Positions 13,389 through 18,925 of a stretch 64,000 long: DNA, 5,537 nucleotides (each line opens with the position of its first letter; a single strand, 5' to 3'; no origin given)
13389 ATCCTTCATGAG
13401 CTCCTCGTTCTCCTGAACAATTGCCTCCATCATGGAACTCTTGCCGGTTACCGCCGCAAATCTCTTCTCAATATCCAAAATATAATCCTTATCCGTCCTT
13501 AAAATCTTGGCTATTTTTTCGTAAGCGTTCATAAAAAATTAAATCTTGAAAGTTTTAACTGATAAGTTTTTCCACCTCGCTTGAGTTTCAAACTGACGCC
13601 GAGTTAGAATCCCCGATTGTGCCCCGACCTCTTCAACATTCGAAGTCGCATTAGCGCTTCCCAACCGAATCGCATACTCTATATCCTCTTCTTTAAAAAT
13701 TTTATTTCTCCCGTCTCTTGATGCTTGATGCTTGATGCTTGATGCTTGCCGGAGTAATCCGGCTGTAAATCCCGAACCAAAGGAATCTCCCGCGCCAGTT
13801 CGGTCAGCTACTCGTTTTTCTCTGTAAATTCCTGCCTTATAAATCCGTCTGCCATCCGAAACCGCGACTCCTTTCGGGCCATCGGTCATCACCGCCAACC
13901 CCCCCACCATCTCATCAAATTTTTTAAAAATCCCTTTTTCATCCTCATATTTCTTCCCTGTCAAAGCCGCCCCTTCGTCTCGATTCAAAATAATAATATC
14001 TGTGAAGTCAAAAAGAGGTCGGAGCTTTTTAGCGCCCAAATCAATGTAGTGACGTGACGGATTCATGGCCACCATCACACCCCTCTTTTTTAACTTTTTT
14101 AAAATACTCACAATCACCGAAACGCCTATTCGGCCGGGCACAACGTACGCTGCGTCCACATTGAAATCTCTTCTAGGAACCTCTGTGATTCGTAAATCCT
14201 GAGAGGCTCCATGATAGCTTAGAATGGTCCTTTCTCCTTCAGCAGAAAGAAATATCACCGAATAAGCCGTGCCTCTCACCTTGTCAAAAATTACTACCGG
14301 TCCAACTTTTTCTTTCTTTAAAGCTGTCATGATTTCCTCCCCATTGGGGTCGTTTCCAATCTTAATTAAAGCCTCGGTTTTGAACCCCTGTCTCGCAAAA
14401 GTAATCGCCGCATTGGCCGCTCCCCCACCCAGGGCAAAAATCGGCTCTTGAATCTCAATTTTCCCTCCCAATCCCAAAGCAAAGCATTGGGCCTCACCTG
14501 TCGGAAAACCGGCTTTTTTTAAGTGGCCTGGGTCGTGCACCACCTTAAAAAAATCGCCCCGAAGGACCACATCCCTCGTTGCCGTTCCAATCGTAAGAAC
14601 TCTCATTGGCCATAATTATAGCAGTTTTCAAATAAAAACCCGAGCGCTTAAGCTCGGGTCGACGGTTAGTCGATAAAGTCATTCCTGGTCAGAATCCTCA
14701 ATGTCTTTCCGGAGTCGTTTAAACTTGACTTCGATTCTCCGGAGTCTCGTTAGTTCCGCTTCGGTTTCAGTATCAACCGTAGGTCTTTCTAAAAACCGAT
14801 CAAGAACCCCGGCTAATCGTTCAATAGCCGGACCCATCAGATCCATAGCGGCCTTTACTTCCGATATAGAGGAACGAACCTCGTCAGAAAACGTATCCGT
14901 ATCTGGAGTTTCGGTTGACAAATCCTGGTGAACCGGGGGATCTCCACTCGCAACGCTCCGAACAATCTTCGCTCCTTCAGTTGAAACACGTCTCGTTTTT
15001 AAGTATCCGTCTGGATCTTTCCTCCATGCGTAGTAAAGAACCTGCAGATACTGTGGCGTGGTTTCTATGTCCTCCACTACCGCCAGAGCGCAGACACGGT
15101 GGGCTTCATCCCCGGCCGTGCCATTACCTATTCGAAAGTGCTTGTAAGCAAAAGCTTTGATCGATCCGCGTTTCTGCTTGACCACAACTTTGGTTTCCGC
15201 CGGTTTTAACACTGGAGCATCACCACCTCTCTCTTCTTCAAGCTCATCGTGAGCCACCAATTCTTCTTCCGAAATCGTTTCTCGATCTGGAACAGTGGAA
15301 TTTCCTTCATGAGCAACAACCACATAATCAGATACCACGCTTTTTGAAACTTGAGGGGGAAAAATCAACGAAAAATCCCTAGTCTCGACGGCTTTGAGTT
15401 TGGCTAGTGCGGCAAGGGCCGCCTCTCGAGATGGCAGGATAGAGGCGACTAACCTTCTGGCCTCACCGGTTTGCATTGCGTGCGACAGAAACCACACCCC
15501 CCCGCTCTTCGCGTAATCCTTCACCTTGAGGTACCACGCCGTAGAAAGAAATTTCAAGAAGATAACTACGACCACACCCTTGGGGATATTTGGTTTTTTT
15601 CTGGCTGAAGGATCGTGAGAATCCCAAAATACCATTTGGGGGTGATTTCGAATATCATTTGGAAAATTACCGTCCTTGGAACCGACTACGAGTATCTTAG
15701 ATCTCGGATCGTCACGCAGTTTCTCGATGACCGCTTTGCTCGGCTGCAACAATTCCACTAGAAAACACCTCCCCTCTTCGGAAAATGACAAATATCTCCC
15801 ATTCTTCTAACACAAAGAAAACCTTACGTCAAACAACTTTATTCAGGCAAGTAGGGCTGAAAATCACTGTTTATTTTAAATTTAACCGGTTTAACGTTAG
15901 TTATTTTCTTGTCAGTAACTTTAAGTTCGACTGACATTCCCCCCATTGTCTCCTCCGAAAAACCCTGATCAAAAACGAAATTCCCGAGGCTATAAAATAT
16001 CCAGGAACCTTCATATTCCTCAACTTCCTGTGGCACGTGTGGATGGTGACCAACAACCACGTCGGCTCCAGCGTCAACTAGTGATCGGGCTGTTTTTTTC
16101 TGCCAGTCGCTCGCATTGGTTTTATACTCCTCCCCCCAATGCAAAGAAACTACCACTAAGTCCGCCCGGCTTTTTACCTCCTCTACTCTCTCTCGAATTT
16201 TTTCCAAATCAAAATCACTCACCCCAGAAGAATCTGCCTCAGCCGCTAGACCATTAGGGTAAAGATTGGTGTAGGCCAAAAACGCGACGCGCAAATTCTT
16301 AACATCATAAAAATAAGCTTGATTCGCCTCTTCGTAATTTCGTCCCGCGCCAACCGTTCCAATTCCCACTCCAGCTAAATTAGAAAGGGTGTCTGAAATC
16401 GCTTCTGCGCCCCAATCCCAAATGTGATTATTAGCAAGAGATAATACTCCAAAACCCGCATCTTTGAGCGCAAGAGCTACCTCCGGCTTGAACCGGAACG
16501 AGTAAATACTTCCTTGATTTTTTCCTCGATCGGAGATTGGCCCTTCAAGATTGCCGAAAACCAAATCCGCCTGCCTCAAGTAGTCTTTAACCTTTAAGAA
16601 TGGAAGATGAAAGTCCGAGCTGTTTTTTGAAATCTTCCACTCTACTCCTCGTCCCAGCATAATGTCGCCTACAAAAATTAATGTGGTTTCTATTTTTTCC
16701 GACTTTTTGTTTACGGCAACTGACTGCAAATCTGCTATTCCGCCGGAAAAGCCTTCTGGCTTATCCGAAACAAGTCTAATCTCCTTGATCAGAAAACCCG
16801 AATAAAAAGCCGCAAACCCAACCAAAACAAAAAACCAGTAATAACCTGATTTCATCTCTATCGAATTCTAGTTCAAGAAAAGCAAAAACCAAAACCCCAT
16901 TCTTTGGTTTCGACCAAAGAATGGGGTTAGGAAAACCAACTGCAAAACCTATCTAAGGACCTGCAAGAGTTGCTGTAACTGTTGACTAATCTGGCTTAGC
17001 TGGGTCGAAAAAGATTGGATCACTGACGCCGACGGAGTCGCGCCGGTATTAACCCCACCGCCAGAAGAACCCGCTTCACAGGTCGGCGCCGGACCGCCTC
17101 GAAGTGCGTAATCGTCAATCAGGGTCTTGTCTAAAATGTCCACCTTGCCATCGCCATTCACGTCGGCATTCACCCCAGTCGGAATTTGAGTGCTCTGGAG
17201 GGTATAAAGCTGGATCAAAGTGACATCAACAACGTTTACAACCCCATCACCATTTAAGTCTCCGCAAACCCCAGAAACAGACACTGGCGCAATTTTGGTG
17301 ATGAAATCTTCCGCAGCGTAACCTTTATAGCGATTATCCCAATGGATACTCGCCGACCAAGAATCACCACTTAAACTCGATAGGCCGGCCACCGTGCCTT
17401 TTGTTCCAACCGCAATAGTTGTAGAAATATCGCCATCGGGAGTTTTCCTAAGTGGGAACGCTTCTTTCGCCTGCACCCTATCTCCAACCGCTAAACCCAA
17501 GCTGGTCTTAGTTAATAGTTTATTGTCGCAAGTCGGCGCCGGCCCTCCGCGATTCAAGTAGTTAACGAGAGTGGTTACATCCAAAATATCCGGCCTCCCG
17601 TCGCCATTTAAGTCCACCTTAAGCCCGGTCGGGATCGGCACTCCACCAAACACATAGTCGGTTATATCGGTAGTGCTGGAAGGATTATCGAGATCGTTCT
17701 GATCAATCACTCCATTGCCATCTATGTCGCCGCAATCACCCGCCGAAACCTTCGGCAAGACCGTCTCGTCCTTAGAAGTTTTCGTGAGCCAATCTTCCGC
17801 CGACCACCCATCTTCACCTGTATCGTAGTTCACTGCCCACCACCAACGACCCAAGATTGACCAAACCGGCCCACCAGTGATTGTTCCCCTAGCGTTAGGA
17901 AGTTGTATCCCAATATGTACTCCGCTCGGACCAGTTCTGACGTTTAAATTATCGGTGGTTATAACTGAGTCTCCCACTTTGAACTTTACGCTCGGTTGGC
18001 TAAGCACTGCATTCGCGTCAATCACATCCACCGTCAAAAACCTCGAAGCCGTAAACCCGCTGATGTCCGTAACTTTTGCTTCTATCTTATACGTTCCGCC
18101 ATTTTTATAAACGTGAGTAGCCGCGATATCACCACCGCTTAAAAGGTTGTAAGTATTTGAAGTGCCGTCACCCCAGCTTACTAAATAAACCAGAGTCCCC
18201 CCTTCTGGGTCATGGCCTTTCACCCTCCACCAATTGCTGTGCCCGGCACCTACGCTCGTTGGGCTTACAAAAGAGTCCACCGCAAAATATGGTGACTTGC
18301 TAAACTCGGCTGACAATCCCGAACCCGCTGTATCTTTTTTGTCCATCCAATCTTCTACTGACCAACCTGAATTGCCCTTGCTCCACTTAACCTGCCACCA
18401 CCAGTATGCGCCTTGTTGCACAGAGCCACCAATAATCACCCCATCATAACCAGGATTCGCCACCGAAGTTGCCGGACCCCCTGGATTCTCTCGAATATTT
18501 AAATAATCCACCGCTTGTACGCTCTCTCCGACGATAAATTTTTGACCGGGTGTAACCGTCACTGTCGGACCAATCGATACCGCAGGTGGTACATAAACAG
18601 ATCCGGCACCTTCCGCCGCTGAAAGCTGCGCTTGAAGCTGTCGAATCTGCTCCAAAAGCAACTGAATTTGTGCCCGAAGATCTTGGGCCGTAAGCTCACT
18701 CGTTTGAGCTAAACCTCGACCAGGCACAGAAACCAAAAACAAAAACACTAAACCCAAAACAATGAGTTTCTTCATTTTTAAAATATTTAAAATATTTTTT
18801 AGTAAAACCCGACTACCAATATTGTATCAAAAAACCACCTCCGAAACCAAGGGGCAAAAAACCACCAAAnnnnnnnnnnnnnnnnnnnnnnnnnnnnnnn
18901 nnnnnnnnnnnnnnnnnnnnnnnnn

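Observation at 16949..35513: Cohesin-dockerin style surface assembly built from five giant secreted proteins, one of them an S8 protease co-transcribed with the pentose-phosphate operon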

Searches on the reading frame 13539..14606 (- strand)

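Call 9: search_protein_families(library=pfam, proteins=[window:13539-14606:-], max_evalue=0.001)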
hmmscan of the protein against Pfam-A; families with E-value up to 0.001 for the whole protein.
window:13539-14606:- (355 aa): 1 family
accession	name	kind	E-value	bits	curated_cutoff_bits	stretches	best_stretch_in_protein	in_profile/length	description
PF00294.29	PfkB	-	2.5e-34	119.4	25.8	1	51-333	27-299/302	pfkB family carbohydrate kinase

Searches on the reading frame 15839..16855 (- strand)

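Call 5: search_protein_families(library=pfam, proteins=[window:15839-16855:-], max_evalue=0.001)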
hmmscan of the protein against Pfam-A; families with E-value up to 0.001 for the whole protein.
window:15839-16855:- (338 aa): 1 family
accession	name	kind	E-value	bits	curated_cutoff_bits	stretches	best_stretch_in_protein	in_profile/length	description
PF09587.15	PGA_cap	-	3.1e-84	282.9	27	1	58-297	1-255/255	Bacterial capsule synthesis protein PGA_cap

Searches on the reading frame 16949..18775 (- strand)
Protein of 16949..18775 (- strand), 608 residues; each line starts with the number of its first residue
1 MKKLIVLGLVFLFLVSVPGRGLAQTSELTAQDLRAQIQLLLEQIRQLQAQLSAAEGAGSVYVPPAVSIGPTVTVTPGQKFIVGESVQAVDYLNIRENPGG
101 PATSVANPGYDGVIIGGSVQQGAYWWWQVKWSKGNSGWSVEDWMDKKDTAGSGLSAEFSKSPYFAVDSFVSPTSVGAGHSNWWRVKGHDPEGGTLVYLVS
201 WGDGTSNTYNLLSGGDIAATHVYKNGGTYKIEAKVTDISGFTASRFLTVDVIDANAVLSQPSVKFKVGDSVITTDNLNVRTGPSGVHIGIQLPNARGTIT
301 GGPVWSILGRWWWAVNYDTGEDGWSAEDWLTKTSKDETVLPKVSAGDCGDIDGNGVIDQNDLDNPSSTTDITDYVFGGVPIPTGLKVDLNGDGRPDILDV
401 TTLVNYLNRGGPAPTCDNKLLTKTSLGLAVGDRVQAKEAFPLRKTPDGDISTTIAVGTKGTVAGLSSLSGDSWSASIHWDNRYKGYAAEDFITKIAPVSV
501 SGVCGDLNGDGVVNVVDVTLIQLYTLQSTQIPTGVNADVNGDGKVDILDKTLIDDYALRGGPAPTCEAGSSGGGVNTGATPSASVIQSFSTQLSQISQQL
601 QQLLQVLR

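Call 4: search_protein_families(library=pfam, proteins=[window:16949-18775:-], max_evalue=0.01)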
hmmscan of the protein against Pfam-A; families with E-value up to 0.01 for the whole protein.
window:16949-18775:- (608 aa): 2 families
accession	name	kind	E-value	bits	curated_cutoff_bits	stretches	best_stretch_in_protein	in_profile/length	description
PF00404.24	Dockerin_1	-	2.9e-13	50.2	22.9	2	505-554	2-53/57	Dockerin type I domain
PF18911.6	PKD_4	-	3.6e-05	24.2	27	1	187-245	27-79/85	PKD domain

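Call 12: search_protein_families(library=ncbifam, proteins=[window:16949-18775:-], max_evalue=0.01)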
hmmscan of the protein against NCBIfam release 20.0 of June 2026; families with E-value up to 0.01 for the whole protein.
window:16949-18775:- (608 aa): 2 families
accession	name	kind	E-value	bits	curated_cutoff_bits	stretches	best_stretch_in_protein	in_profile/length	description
NF058578.1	CPR_pilus_PamR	equivalog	8.7e-08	31.4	300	1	194-250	178-235/297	pilus system RbmA-like protein PamR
NF049990.1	CellobisidaseCelK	equivalog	3.5e-06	25.5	1700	1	473-558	797-883/889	cellulose 1,4-beta-cellobiosidase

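Call 32: find_encoding_contigs(protein=window:16949-18775:-, flank=2000, max_places=3)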
Protein window:16949-18775:- (608 aa): 3 contigs read that carry it; 2 places shown.
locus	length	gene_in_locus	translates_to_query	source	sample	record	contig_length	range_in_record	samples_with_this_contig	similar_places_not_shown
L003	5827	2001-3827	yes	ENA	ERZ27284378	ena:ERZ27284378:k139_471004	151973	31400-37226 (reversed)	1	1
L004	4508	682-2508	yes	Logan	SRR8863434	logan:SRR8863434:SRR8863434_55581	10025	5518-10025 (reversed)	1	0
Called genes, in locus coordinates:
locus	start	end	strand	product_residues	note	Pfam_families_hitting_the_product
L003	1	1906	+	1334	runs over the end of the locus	PF05922:Inhibitor_I9, PF00082:Peptidase_S8, PF00404:Dockerin_1 (faint), PF26549:Tricorn_N (weak)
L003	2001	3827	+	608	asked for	PF00404:Dockerin_1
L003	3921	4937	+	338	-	PF09587:PGA_cap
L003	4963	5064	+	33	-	-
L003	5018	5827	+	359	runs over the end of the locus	-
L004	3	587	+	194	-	?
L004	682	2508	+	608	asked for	PF00404:Dockerin_1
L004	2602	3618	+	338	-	PF09587:PGA_cap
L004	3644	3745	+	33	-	-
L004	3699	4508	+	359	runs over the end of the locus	-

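Call 62: find_homologous_proteins(query=window:16949-18775:-, max_evalue=0.00001)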
Query window:16949-18775:- (608 aa): 13 proteins with E <= 0.00001 among 8000 candidates.
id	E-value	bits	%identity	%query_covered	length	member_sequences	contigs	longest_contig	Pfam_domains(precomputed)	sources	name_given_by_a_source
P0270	0.0e+0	1367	100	100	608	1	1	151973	PF00404.25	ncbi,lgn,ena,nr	ncbi:MAG: hypothetical protein G01um101420_114 [Parcubacteria group bacterium Gr01-1014_20]|nr:MAG: 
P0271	2.0e-227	774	57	99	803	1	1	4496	PF00801.27,PF00404.25,PF18911.7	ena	-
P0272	7.2e-198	677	54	68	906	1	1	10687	PF00801.27,PF00404.25,PF18911.7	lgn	-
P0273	2.1e-176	606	50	55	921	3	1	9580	PF00801.27,PF00404.25,PF10342.16,PF18911.7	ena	-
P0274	1.0e-146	508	47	68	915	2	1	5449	PF00801.27,PF00404.25,PF18911.7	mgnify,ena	mgnify:FL=1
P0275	5.1e-103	363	35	90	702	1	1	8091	PF00801.27,PF00404.25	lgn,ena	-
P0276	8.6e-100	353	57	24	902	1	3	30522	PF00801.27,PF00404.25,PF18911.7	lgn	-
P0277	1.5e-48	183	49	19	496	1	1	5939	PF00801.27,PF00404.25,PF18911.7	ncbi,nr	ncbi:MAG: hypothetical protein HY093_02935 [Candidatus Liptonbacteria bacterium]|nr:hypothetical pro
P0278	1.9e-32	130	50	11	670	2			-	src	-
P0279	3.8e-30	123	49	11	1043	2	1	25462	-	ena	-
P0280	1.6e-22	98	50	10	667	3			-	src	-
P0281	3.2e-22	96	25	42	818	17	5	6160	PF01510.31,PF06347.20,PF08239.18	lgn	-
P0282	1.3e-9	55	49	12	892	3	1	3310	PF00754.32,PF17957.8,PF22633.4,PF00041.28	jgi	jgi:hypothetical protein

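Call 64: find_encoding_contigs(protein=P0276, flank=10000, max_places=2)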
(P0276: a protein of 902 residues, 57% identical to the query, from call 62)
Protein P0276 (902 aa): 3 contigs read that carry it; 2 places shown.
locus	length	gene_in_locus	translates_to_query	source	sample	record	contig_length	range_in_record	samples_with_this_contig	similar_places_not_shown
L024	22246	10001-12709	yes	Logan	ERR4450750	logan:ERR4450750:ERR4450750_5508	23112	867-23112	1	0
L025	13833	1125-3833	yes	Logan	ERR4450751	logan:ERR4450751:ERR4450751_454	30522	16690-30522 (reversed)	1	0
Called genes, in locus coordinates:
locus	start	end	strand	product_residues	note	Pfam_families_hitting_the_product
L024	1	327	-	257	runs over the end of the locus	-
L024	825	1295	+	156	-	PF02643:DUF192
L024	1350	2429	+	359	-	PF00044:Gp_dh_N, PF02800:Gp_dh_C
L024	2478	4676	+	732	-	PF18911:PKD_4 (weak), PF00801:PKD (weak), PF18911:PKD_4, PF00801:PKD (weak), PF18911:PKD_4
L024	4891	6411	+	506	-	PF01471:PG_binding_1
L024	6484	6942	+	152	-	PF02502:LacAB_rpiB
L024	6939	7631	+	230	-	PF00834:Ribul_P_3_epim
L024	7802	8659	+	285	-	PF13292:DXP_synthase_N, PF00456:Transketolase_N, PF00676:E1_dh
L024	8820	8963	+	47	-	PF01541:GIY-YIG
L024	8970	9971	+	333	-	PF02779:Transket_pyr, PF02780:Transketolase_C, PF22613:Transketolase_C_1 (weak)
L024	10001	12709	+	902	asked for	PF00404:Dockerin_1, PF18911:PKD_4 (weak), PF00801:PKD (weak)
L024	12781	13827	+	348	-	PF09587:PGA_cap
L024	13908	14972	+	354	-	PF00294:PfkB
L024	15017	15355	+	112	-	-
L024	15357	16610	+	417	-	-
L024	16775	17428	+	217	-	PF01386:Ribosomal_L25p, PF14693:Ribosomal_TL5_C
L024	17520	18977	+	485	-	PF24161:CCDC39 (faint), PF13406:SLT_2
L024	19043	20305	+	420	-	PF00675:Peptidase_M16, PF05193:Peptidase_M16_C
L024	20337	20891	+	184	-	-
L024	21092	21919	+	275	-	-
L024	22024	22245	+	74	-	?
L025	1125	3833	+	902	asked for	PF00404:Dockerin_1, PF18911:PKD_4 (weak), PF00801:PKD (weak)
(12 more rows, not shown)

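Call 76: predict_structure(alignment_id=A5)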
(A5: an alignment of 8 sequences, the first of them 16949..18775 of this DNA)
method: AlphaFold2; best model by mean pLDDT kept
length: 608 residues; sequences in the alignment: 8
mean_pLDDT: 56.8   pTM: 0.26
mean pLDDT of the five models: 56.8, 55.8, 53.9, 52.9, 51.8
residues with pLDDT >= 90: 7; 70-90: 193; 50-70: 196; < 50: 212
segments of 3 or more residues with pLDDT < 50: 1-31, 51-77, 149-159, 170-172, 335-346, 418-502, 558-562, 568-592
pLDDT, mean of each block of 10 residues (from residue 1): 44 36 35 55 59 34 23 40 76 77 71 86 82 81 66 34 57 57 68 80 79 72 76 81 73 56 75 72 58 80 64 81 79 49 48 72 62 60 63 61 64 55 24 29 33 28 30 31 25 24 61 65 70 70 67 54 48 22 32 54 54
secondary structure, 60 per line:
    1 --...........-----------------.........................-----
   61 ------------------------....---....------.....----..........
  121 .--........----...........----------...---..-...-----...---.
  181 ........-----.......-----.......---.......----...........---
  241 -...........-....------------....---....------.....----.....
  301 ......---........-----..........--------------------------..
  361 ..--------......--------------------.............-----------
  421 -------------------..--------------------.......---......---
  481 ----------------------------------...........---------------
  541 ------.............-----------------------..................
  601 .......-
elements in order: H3-13 H31-55 E85-88 E92-95 E102-106 E111-121 E124-131 E136-140 E144-146 E174-176 E180-188 E194-200 E206-212 E216-222 E227-237 E242-252 H254-257 E270-273 E277-280 E287-291 E296-306 E310-317 E323-326 E330-332 H359-362 H371-376 H397-409 E462-468 E472-477 H515-525 H547-559 H583-607
